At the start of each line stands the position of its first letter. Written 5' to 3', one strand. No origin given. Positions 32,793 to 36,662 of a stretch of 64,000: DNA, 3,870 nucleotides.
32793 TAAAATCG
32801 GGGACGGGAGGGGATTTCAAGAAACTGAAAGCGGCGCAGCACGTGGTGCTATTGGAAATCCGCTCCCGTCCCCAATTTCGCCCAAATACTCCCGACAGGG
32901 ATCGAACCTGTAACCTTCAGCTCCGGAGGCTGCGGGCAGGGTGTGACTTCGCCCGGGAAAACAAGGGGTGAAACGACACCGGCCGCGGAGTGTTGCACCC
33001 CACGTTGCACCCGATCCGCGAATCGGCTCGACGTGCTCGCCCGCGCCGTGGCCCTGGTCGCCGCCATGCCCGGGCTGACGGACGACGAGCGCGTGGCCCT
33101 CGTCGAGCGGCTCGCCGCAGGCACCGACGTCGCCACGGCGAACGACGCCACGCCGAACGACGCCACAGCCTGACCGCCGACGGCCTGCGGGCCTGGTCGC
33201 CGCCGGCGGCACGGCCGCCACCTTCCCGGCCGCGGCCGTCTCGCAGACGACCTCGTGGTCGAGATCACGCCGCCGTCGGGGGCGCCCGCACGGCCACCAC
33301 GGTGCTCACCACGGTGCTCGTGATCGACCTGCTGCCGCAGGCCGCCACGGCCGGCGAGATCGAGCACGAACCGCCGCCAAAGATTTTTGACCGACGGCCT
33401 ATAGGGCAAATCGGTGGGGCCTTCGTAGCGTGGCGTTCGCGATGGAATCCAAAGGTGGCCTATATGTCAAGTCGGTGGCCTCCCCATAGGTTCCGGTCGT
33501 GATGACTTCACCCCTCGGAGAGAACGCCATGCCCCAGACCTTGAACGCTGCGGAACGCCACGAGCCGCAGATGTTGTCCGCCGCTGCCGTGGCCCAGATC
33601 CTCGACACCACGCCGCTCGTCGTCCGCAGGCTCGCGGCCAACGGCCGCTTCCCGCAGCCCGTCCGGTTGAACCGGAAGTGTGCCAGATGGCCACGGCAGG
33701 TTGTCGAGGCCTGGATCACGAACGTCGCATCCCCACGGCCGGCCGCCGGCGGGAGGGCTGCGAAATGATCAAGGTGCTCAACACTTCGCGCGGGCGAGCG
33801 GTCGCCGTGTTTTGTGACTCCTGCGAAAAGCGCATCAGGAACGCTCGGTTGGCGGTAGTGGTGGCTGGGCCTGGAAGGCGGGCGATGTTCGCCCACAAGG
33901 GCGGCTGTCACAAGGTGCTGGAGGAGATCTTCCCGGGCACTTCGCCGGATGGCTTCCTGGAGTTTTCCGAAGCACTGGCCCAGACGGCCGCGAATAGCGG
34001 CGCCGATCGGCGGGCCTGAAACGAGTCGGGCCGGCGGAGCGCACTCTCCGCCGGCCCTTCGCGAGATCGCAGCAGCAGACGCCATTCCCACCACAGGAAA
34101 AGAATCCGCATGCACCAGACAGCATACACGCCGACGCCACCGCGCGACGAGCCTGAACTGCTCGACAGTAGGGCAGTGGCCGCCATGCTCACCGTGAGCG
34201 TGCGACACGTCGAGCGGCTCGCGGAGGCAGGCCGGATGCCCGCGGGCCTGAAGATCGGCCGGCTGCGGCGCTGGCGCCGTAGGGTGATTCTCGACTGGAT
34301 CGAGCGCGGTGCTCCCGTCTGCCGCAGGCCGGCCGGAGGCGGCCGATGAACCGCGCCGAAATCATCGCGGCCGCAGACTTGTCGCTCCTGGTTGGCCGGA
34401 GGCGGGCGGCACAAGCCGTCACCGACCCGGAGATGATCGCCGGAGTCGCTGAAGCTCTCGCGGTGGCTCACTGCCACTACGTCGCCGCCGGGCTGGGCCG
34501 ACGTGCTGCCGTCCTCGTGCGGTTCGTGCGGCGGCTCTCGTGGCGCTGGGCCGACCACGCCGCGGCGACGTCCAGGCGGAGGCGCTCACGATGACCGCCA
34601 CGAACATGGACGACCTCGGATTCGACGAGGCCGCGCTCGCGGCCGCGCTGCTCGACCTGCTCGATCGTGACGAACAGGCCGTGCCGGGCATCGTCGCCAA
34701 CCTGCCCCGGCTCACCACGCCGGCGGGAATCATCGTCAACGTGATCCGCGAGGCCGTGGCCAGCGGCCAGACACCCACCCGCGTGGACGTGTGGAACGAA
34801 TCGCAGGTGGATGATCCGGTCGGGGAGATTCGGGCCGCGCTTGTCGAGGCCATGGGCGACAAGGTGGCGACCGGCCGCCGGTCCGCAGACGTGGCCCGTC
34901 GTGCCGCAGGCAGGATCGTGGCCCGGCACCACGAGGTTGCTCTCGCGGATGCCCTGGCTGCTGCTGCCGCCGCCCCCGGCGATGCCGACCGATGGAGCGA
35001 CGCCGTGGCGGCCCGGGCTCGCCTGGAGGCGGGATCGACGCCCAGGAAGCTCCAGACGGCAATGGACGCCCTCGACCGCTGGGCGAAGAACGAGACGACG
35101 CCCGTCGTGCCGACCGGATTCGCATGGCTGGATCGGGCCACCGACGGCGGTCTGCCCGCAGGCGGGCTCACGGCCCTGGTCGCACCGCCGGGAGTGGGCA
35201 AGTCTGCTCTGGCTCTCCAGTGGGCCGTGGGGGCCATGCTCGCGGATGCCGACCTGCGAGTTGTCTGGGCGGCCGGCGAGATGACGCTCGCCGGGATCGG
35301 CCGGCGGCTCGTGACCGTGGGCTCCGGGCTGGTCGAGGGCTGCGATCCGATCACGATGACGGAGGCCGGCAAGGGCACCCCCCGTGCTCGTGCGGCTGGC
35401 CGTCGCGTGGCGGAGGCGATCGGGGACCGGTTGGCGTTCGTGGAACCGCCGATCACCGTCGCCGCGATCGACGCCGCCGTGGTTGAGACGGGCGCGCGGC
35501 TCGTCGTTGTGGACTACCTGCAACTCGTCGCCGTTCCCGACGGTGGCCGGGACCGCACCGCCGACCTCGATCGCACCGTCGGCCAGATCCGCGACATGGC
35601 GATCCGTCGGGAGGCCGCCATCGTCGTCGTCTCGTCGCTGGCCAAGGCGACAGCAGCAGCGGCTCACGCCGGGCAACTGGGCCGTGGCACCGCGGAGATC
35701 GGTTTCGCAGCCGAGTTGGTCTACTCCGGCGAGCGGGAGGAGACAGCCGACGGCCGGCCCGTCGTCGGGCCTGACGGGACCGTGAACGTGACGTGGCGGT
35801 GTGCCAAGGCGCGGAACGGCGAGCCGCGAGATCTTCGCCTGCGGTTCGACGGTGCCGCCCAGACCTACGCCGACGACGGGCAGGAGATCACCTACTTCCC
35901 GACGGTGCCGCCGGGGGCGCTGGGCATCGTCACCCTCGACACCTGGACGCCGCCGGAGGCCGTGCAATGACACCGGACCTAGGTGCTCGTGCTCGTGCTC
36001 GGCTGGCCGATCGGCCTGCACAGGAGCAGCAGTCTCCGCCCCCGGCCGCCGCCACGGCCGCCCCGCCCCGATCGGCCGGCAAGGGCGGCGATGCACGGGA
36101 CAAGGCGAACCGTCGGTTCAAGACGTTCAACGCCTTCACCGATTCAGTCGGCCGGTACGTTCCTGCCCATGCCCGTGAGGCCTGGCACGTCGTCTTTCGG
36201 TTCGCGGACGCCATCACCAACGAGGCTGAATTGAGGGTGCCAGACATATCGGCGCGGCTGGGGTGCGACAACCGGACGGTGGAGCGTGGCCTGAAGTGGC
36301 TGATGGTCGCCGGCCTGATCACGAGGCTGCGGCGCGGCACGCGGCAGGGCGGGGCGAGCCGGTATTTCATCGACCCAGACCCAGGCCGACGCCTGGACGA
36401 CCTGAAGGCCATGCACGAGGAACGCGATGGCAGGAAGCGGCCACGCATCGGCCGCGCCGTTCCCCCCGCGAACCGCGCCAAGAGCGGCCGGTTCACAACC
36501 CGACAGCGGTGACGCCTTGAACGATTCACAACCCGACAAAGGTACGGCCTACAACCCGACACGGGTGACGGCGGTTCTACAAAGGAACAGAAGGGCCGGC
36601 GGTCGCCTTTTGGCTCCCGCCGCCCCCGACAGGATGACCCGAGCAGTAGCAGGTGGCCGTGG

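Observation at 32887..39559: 6.6-kb tRNA-Arg(CCG)-integrated element with a phage-satellite (PICI-like) gene set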

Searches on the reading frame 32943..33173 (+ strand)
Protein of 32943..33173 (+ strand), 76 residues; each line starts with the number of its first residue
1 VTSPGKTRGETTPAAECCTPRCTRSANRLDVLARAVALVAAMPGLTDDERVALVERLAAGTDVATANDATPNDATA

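Call 4: search_protein_families(library=pfam, proteins=[window:32943-33173:+], max_evalue=0.1)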
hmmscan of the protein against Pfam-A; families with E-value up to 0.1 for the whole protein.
window:32943-33173:+ (76 aa): 0 families

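Call 5: search_protein_families(library=phrogs, proteins=[window:32943-33173:+], max_evalue=0.01)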
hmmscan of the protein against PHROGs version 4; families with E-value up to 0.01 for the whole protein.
window:32943-33173:+ (76 aa): 0 families

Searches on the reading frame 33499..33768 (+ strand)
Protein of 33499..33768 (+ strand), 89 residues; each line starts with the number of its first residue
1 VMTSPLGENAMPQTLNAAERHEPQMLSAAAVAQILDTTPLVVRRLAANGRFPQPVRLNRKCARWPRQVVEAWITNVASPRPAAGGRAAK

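Call 4: search_protein_families(library=pfam, proteins=[window:33499-33768:+], max_evalue=0.1)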
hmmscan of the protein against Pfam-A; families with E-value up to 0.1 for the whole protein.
window:33499-33768:+ (89 aa): 1 family
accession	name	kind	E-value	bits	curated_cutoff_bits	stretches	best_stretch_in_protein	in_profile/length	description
PF12728.13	HTH_17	-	0.0003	21.4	27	1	25-74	1-48/51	Helix-turn-helix domain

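Call 5: search_protein_families(library=phrogs, proteins=[window:33499-33768:+], max_evalue=0.01)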
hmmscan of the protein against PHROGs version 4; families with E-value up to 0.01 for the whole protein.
window:33499-33768:+ (89 aa): 5 families
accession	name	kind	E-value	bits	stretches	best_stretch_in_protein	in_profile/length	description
phrog_66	-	integration and excision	1.7e-08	35.5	1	14-84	82-151/412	excisionase and transcriptional regulator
phrog_6401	-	DNA, RNA and nucleotide metabolism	1.6e-05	25.7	1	22-75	6-58/64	DNA binding protein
phrog_597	-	DNA, RNA and nucleotide metabolism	0.00013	23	1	17-77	104-165/200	DNA binding protein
phrog_4996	-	unknown function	0.0022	18.9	1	15-60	23-71/99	-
phrog_4745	-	DNA, RNA and nucleotide metabolism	0.0055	17.5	1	21-75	27-86/107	DNA binding protein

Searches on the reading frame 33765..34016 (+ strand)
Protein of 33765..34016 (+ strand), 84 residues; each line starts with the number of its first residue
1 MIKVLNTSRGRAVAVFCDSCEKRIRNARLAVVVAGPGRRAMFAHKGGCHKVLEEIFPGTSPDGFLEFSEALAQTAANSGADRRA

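Call 73: search_protein_families(library=pfam, proteins=[window:33765-34016:+], max_evalue=0.01)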
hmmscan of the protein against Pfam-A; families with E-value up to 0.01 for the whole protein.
seq(84 aa): 0 families

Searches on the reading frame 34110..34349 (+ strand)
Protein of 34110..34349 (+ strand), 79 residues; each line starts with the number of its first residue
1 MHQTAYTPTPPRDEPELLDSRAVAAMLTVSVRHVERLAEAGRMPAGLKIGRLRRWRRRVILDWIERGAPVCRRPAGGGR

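Call 4: search_protein_families(library=pfam, proteins=[window:34110-34349:+], max_evalue=0.1)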
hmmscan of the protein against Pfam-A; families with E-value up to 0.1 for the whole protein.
window:34110-34349:+ (79 aa): 1 family
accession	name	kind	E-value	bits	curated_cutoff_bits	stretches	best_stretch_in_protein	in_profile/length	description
PF12728.13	HTH_17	-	5.6e-09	36.6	27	1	17-67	1-50/51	Helix-turn-helix domain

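Call 5: search_protein_families(library=phrogs, proteins=[window:34110-34349:+], max_evalue=0.01)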
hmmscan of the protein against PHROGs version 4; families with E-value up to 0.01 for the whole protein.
window:34110-34349:+ (79 aa): 6 families
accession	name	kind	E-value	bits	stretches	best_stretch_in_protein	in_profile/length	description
phrog_66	-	integration and excision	2.5e-07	31.7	1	7-68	83-144/412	excisionase and transcriptional regulator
phrog_597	-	DNA, RNA and nucleotide metabolism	1.4e-05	26.1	1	3-66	98-163/200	DNA binding protein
phrog_6401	-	DNA, RNA and nucleotide metabolism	0.00012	22.9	1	13-51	5-43/64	DNA binding protein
phrog_10045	-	DNA, RNA and nucleotide metabolism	0.0017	19.2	1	11-56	14-57/74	HTH DNA binding protein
phrog_57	-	head and packaging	0.0069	17.2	1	14-65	9-60/199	terminase small subunit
phrog_1840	-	integration and excision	0.0073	17.8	1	21-72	10-61/90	excisionase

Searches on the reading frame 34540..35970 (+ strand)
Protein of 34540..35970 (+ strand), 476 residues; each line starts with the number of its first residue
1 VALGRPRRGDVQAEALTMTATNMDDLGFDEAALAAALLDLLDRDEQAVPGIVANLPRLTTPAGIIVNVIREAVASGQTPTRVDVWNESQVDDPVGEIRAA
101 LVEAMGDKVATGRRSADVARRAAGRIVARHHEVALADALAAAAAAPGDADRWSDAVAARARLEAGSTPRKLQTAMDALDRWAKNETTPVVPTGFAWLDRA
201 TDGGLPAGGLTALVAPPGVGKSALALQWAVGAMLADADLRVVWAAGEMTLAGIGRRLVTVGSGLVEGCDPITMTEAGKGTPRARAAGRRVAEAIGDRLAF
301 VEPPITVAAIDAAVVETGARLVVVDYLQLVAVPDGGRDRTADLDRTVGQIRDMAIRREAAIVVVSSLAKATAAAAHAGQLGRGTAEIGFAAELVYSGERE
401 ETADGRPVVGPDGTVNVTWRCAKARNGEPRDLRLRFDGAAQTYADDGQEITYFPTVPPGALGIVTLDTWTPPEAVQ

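Call 4: search_protein_families(library=pfam, proteins=[window:34540-35970:+], max_evalue=0.1)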
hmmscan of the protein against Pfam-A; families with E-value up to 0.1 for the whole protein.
window:34540-35970:+ (476 aa): 3 families
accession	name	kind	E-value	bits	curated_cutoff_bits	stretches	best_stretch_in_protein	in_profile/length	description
PF03796.21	DnaB_C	-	4.4e-15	56.2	27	1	190-444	2-254/255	DnaB-like helicase C terminal domain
PF13481.12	AAA_25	-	4.1e-13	49.8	27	1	202-370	27-193/195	AAA domain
PF06745.19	ATPase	-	0.00067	19.5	26.6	1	190-232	1-43/231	KaiC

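Call 5: search_protein_families(library=phrogs, proteins=[window:34540-35970:+], max_evalue=0.01)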
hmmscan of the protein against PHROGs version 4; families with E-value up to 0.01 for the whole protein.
window:34540-35970:+ (476 aa): 7 families
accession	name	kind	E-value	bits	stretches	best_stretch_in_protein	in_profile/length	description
phrog_19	-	DNA, RNA and nucleotide metabolism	2.6e-28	100.3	1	61-444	194-579/621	DnaB-like replicative helicase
phrog_239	-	DNA, RNA and nucleotide metabolism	1.3e-20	75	1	166-429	320-579/801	DNA primase/helicase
phrog_243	-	DNA, RNA and nucleotide metabolism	2.9e-12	47.1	1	180-441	11-263/273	DnaB-like replicative helicase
phrog_97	-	other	1.6e-10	41.8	1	179-243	39-108/506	UvsX-like recombinase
phrog_8337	-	DNA, RNA and nucleotide metabolism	1.7e-06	28.7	1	178-250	38-110/273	DNA repair protein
phrog_3123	-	unknown function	6.3e-05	22.7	0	174-232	307-365/583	-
phrog_906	-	DNA, RNA and nucleotide metabolism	0.002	17.9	1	172-262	488-587/872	DNA polymerase/primase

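Call 25: find_related_loci(query=window:34540-35970:+, collection=viral_contigs, flank=10000)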
Query window:34540-35970:+ (476 aa) in viral_contigs; peptide patterns used: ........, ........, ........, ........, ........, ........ (x = any residue, [..] = any of these).
No stretch of DNA in the collection matches any of the patterns.

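Call 27: find_homologous_proteins(query=window:34540-35970:+, max_evalue=1e-20)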
Query window:34540-35970:+ (476 aa): 29 proteins with E <= 1e-20 among 8000 candidates.
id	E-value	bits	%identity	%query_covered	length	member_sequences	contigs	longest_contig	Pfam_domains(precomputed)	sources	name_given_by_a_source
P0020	7.9e-272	920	96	96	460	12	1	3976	PF03796.22,PF13481.13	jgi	jgi:hypothetical protein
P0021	4.7e-189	648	72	96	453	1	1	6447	PF03796.22,PF13481.13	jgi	jgi:RecA/RadA recombinase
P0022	5.9e-186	637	72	91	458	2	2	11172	PF03796.22,PF13481.13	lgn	-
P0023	1.6e-183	629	70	96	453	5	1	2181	PF03796.22,PF13481.13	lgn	-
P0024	3.5e-156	539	64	94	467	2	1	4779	PF03796.22,PF13481.13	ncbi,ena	-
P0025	5.4e-133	463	57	89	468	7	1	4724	PF03796.22,PF13481.13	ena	-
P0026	4.7e-124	433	54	87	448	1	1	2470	PF03796.22,PF23442.2,PF13481.13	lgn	-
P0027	1.1e-120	422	54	87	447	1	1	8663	PF03796.22,PF13481.13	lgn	-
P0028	5.3e-119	417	53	87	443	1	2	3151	PF03796.22,PF13481.13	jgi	-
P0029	3.4e-117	411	52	89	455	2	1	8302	PF03796.22,PF13481.13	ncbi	-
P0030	5.1e-117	410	53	87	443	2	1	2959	PF03796.22,PF13481.13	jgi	-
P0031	6.0e-95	337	60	58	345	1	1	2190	PF03796.22,PF13481.13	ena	-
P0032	1.1e-94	337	43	93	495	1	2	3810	PF03796.22,PF13481.13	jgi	jgi:replicative DNA helicase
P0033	2.7e-94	335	43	89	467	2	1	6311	PF03796.22,PF13481.13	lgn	-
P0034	3.7e-94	335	51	66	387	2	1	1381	PF03796.22,PF13481.13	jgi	jgi:replicative DNA helicase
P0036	2.3e-83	299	42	87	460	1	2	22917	PF03796.22,PF13481.13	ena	-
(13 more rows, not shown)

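Call 28: find_encoding_contigs(protein=P0021, flank=10000, max_places=3)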
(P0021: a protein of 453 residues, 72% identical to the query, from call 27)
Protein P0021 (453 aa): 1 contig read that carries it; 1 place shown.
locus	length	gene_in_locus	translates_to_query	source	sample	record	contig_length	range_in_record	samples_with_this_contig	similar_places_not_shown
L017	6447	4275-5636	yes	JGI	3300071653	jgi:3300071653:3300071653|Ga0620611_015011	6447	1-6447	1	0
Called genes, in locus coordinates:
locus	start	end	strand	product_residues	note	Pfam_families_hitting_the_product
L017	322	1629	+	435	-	PF00589:Phage_integrase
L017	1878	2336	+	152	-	-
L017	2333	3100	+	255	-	-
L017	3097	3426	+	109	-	-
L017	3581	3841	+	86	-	PF01726:LexA_DNA_bind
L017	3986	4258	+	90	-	PF12728:HTH_17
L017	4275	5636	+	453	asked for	PF03796:DnaB_C, PF13481:AAA_25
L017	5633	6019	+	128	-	-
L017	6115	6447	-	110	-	?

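Call 29: find_encoding_contigs(protein=P0036, flank=10000, max_places=3)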
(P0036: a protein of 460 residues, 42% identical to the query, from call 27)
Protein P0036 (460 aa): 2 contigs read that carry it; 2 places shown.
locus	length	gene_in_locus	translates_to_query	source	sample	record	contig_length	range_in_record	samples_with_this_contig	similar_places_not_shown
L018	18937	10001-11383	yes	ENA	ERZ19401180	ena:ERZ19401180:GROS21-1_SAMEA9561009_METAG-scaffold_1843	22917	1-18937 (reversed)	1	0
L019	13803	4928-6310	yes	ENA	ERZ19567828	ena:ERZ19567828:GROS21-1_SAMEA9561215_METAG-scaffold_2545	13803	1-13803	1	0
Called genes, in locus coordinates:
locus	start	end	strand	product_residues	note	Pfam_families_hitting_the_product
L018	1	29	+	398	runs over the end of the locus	PF04972:BON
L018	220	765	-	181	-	-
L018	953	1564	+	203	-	PF01618:MotA_ExbB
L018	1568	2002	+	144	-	PF02472:ExbD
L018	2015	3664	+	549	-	PF13243:SQHop_cyclase_C (weak)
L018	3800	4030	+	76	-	PF02416:TatA_B_E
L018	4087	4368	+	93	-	PF02416:TatA_B_E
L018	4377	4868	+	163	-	-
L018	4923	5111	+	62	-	-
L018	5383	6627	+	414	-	PF00589:Phage_integrase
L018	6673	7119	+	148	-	-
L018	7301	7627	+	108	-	PF07618:DUF1580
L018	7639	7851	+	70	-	-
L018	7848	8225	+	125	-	PF14216:DUF4326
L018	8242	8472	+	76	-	-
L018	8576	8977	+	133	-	-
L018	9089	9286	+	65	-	-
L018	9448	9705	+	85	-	PF12728:HTH_17 (weak)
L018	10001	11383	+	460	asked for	PF13481:AAA_25, PF03796:DnaB_C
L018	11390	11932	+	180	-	-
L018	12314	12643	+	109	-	-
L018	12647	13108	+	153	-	-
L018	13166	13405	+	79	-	PF01726:LexA_DNA_bind, PF04539:Sigma70_r3 (faint)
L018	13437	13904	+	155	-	-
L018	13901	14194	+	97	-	-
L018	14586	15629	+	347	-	PF03781:FGE-sulfatase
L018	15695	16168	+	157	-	PF00565:SNase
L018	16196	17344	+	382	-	-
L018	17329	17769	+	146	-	PF22091:DUF6941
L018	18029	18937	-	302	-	?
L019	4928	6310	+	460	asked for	PF13481:AAA_25, PF03796:DnaB_C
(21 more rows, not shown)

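Call 30: find_encoding_contigs(protein=P0027, flank=10000, max_places=3)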
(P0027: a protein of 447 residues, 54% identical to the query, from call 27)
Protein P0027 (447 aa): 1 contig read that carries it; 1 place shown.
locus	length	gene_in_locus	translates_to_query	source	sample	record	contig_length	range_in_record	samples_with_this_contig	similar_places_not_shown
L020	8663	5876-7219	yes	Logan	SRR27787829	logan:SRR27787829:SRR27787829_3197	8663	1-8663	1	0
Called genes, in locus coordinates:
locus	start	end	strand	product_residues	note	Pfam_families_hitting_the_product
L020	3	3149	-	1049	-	?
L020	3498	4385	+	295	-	-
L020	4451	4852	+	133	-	-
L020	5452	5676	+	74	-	PF12728:HTH_17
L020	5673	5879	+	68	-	-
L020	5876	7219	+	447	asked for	PF03796:DnaB_C, PF13481:AAA_25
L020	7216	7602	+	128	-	-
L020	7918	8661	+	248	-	?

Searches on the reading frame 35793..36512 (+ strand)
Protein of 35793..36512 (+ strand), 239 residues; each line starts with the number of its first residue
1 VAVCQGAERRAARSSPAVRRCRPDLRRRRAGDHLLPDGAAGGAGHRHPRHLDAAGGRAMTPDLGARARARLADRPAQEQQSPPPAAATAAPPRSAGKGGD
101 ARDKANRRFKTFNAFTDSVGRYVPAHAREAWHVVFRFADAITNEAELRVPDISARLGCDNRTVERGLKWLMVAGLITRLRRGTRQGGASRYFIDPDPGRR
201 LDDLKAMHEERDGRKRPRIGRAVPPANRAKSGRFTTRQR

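Call 4: search_protein_families(library=pfam, proteins=[window:35793-36512:+], max_evalue=0.1)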
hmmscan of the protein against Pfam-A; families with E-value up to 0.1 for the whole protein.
window:35793-36512:+ (239 aa): 1 family
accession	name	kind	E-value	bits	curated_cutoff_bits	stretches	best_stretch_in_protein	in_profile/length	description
PF13384.12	HTH_23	-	0.016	15.4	24.6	1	145-165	15-36/50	Homeodomain-like domain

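Call 5: search_protein_families(library=phrogs, proteins=[window:35793-36512:+], max_evalue=0.01)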
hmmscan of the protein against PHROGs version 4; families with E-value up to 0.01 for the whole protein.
window:35793-36512:+ (239 aa): 2 families
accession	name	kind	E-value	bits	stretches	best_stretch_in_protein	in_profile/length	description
phrog_270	-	DNA, RNA and nucleotide metabolism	0.0015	18.9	1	145-203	64-125/383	replication initiation protein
phrog_391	-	DNA, RNA and nucleotide metabolism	0.0039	17.9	1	151-226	42-126/298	replication initiation O-like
